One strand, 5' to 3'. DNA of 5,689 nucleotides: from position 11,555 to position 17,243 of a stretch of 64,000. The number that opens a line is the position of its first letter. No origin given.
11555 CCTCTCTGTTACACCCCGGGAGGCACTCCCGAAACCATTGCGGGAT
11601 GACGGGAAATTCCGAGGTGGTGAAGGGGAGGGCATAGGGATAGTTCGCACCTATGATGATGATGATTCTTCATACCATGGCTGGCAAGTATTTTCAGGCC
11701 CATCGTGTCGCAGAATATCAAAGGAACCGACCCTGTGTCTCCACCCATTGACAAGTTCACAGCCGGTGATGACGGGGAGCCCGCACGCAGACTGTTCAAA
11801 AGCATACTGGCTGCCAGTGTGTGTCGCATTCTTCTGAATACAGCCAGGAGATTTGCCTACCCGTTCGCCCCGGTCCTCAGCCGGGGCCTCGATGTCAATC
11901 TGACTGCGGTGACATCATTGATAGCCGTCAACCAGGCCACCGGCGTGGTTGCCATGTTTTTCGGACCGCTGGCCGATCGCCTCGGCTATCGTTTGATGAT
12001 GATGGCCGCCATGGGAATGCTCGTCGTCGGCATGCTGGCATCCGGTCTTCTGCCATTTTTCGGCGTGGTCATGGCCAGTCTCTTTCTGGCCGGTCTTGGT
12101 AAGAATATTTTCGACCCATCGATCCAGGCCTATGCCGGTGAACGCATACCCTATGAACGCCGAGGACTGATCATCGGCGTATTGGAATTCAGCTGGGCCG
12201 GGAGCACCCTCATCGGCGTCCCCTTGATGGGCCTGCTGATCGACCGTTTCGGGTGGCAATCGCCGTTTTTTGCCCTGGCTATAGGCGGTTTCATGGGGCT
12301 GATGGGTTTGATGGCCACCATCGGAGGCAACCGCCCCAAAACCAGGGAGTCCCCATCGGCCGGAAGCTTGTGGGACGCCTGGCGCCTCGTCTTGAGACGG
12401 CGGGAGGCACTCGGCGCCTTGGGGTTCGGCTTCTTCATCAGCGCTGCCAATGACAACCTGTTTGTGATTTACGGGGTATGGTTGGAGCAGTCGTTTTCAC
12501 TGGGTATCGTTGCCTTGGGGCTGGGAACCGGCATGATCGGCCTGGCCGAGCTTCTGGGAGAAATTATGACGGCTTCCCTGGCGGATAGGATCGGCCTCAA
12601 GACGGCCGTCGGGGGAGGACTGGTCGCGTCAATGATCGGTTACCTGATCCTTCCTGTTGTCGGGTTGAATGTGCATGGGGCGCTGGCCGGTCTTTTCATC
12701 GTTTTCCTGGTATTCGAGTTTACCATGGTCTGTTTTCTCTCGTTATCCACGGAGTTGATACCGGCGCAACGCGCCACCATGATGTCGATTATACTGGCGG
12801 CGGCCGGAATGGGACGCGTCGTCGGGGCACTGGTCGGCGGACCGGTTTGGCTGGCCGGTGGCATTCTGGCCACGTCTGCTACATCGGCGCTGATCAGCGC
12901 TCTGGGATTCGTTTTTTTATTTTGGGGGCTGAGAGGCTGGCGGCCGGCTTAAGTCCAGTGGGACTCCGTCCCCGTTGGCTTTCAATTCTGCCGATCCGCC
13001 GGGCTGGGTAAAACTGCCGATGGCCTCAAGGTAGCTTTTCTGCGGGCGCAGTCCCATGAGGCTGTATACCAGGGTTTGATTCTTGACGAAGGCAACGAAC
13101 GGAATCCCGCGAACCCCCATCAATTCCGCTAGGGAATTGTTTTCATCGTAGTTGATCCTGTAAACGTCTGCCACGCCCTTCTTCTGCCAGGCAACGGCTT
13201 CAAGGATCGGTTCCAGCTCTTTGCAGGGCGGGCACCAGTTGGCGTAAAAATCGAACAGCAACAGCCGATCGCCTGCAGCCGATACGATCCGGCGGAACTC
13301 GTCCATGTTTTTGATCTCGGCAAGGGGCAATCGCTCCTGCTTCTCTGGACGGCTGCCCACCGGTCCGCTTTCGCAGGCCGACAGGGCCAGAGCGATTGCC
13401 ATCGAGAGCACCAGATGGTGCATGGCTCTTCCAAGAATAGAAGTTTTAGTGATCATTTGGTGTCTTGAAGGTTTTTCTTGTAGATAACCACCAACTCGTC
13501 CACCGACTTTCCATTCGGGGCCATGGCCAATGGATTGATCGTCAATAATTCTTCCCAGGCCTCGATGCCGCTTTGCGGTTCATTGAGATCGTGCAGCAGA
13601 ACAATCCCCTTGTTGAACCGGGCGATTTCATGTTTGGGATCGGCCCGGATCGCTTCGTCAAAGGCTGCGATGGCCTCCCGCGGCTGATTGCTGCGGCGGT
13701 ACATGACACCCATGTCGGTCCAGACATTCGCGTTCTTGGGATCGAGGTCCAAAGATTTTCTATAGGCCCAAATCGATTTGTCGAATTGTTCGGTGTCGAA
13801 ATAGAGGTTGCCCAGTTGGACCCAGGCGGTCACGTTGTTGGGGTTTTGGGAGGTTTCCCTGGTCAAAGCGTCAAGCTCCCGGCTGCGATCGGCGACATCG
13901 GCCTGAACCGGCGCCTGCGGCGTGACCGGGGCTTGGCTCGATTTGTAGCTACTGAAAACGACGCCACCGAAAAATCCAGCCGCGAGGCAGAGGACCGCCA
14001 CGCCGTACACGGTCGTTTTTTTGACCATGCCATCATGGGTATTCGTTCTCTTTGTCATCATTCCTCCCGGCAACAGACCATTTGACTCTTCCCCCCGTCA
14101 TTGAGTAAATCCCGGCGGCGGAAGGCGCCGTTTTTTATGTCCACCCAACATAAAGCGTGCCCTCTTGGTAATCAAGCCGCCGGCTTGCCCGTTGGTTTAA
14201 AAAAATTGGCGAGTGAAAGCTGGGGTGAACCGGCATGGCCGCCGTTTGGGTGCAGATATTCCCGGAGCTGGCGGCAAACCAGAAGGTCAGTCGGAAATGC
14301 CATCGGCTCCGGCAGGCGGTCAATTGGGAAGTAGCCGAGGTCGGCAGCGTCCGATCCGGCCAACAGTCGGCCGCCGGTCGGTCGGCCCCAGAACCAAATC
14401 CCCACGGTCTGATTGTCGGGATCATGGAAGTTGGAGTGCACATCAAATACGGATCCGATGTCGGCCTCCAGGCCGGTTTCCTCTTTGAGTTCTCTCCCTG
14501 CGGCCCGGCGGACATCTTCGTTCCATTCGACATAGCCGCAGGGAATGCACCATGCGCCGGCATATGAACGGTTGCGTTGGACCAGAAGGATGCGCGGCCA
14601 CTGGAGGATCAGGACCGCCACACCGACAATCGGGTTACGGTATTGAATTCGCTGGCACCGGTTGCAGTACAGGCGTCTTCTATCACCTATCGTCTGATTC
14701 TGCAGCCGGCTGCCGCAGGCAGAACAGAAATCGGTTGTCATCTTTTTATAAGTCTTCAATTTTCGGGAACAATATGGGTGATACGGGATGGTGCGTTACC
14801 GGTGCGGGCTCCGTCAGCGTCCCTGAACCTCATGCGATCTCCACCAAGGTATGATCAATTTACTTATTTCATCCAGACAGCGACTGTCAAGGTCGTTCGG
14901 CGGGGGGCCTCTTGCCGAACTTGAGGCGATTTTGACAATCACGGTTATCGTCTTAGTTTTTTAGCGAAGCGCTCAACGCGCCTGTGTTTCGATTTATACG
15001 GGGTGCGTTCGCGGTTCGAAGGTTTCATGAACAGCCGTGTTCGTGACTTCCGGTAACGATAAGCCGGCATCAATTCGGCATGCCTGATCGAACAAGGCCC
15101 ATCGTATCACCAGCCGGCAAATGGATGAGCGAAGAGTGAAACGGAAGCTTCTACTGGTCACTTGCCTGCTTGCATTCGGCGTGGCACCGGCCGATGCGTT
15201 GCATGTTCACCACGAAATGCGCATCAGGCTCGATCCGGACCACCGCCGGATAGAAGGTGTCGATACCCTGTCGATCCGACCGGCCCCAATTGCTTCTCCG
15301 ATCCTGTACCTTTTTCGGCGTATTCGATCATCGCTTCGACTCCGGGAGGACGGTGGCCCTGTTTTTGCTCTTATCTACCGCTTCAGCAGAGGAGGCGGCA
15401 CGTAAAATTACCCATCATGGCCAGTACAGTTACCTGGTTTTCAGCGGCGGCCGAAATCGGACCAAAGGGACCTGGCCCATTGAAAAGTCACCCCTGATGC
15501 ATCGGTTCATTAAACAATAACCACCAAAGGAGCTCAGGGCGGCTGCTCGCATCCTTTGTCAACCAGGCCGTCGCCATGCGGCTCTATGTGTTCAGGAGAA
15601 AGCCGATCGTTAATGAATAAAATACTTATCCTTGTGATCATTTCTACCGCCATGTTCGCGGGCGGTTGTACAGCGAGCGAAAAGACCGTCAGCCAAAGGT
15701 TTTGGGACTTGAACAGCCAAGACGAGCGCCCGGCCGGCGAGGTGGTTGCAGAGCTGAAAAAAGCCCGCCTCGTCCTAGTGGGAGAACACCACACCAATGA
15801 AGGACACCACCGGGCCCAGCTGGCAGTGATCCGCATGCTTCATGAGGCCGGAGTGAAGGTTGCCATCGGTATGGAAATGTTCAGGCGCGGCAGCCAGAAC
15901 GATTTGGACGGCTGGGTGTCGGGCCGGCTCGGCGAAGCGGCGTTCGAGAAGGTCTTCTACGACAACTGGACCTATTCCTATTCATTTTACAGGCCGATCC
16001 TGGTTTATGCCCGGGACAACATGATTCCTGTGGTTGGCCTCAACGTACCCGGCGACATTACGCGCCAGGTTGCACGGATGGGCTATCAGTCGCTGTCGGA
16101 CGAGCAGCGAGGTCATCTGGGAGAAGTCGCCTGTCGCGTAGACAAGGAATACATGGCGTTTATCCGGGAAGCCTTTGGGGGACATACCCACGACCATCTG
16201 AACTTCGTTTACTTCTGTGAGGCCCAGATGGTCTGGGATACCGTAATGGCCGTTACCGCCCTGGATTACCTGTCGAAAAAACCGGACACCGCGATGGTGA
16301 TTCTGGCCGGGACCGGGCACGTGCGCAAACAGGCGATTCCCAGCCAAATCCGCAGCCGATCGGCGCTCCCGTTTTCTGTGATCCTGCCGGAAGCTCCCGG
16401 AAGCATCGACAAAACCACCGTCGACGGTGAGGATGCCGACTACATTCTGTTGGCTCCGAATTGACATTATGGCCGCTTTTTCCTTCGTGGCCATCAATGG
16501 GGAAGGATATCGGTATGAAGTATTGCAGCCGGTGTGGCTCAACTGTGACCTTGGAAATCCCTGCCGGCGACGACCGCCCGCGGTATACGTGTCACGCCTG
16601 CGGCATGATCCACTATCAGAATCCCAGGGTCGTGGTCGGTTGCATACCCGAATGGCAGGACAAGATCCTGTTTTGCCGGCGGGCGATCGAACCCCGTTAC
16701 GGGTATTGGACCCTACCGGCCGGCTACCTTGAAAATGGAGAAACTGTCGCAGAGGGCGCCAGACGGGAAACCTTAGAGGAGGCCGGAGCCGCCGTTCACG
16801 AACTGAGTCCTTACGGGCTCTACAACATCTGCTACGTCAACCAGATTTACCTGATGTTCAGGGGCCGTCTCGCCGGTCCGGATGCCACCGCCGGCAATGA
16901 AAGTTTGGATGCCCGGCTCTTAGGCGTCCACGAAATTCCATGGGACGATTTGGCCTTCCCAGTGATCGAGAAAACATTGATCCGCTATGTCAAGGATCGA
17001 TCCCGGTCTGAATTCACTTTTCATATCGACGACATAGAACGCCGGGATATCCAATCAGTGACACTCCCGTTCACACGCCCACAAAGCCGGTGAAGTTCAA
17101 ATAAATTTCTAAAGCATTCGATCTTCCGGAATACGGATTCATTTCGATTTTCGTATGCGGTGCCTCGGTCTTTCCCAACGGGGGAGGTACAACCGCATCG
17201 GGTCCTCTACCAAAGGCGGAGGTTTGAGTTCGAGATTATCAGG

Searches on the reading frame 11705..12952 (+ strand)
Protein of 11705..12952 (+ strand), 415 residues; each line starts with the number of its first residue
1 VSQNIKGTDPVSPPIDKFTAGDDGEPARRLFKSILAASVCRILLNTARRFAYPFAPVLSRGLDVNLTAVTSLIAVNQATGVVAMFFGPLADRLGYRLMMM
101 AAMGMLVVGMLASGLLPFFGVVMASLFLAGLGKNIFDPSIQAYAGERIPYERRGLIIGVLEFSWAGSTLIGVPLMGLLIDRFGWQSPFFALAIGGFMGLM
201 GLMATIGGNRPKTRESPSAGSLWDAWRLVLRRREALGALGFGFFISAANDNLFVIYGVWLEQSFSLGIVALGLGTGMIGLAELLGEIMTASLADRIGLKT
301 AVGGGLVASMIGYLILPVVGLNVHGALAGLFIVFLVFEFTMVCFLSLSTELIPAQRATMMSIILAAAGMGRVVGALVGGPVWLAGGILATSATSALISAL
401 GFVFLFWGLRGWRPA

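Call 61: search_protein_families(library=pfam, proteins=[window:11705-12952:+], max_evalue=1e-8)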
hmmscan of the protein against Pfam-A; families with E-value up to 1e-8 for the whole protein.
window:11705-12952:+ (415 aa): 1 family
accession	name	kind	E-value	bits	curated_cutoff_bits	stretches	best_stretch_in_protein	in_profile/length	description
PF07690.21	MFS_1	-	5.1e-33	114.9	33.4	1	39-246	3-219/347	Major Facilitator Superfamily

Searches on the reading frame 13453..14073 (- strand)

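Call 61: search_protein_families(library=pfam, proteins=[window:13453-14073:-], max_evalue=1e-8)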
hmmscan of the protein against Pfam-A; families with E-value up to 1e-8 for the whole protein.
window:13453-14073:- (206 aa): 9 families
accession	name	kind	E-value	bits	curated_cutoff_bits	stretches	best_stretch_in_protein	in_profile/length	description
PF13431.12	TPR_17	-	5.8e-17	60.9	24.4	0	103-136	1-34/34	Tetratricopeptide repeat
PF00515.34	TPR_1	-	6.6e-16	57.8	27.8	0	83-114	3-34/34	Tetratricopeptide repeat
PF07719.23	TPR_2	-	1e-15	56.9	27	0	115-148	1-34/34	Tetratricopeptide repeat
PF13181.12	TPR_8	-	5.8e-14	51.4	25.7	0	82-114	2-34/34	Tetratricopeptide repeat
PF13414.12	TPR_11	-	1.5e-13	50.6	26.8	0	88-125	1-38/42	TPR repeat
PF13428.12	TPR_14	-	2.8e-12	46.4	23.5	0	116-156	2-42/44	Tetratricopeptide repeat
PF13432.12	TPR_16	-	3.9e-12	46.8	32.7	0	125-175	7-56/65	Tetratricopeptide repeat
PF23914.1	TPR_CcmH_CycH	-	1e-09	38.9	42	0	70-178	39-149/158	Cytochrome c-type biogenesis protein H TPR domain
PF13424.12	TPR_12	-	1.4e-09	38.4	30.1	0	82-146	4-76/77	Tetratricopeptide repeat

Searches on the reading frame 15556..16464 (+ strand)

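Call 61: search_protein_families(library=pfam, proteins=[window:15556-16464:+], max_evalue=1e-8)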
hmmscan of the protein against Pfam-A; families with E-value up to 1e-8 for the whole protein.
window:15556-16464:+ (302 aa): 1 family
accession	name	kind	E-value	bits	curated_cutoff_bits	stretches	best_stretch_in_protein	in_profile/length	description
PF04187.18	Cofac_haem_bdg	-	9.7e-57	192.8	27.7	1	63-264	1-212/213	Haem-binding uptake, Tiki superfamily, ChaN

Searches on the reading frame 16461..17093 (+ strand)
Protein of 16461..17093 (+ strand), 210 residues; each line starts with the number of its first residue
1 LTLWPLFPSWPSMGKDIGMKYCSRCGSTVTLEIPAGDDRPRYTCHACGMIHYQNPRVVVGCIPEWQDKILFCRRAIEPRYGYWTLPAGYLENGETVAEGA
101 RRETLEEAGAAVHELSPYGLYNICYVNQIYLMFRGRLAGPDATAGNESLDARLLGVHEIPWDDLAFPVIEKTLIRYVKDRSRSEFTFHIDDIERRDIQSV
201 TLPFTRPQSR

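Call 61: search_protein_families(library=pfam, proteins=[window:16461-17093:+], max_evalue=1e-8)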
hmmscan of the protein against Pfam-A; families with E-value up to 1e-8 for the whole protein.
window:16461-17093:+ (210 aa): 2 families
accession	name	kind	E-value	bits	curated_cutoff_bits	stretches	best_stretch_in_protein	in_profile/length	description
PF14803.11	Zn_ribbon_Nudix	-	3.3e-16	59.3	25.6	1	20-53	1-34/34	Nudix N-terminal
PF00293.34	NUDIX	-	2.7e-14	53.8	21.1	1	55-161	2-119/134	NUDIX domain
